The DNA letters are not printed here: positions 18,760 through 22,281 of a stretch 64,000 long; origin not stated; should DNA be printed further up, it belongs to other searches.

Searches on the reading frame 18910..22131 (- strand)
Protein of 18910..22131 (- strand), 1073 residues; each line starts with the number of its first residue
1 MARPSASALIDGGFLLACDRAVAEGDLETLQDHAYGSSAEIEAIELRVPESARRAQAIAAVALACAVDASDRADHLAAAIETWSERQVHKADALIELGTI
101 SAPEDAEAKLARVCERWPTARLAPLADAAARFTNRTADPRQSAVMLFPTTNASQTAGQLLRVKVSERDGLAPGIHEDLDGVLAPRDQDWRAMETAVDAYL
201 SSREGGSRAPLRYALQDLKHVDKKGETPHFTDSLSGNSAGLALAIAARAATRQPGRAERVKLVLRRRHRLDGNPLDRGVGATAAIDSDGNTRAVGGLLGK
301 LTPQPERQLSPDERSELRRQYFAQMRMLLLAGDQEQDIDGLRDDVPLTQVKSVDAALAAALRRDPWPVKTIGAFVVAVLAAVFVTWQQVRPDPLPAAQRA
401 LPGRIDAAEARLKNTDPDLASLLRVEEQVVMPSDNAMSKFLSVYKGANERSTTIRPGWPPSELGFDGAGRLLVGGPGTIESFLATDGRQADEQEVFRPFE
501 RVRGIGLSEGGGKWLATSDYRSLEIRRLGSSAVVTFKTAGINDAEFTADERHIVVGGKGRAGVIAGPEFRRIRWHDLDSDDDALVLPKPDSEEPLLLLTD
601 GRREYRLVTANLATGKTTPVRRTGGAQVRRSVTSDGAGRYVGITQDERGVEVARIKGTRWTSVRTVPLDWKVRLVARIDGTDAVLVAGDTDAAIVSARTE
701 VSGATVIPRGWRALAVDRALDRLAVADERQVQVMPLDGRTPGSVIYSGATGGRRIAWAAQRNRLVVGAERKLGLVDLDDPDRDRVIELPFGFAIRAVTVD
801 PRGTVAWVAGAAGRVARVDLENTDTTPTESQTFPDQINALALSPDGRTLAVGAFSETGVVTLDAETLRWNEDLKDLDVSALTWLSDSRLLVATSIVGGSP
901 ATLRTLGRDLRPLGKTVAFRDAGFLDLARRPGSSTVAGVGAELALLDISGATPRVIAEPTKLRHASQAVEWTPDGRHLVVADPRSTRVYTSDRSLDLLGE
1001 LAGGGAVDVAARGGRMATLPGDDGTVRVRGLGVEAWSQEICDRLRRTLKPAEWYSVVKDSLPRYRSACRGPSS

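Call 12: search_protein_families(library=pfam, proteins=[window:18910-22131:-], max_evalue=0.01)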
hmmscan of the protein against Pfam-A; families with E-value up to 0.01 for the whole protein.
window:18910-22131:- (1073 aa): 6 families
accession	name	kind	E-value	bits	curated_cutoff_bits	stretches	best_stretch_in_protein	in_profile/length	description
PF23414.1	Beta-prop_EML_2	-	2.2e-06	27.7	90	1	766-891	16-140/266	Echinoderm microtubule-associated protein second beta-propeller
PF00400.38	WD40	-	2.7e-05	25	27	0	831-853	5-30/39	WD domain, G-beta repeat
PF25174.1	Beta-prop_THOC3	-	5e-05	22.9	305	1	755-894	8-148/272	THOC3 beta-propeller domain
PF02239.22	Cytochrom_D1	-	0.0023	17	25.5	1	769-869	11-111/368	Cytochrome D1 heme domain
PF24807.1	WD40_CDC20-Fz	-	0.0036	17.1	200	0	754-893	56-195/292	CDC20/Fizzy WD40 domain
PF12894.13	ANAPC4_WD40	-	0.0062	17.2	22.9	0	835-883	39-88/91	Anaphase-promoting complex subunit 4 WD40 domain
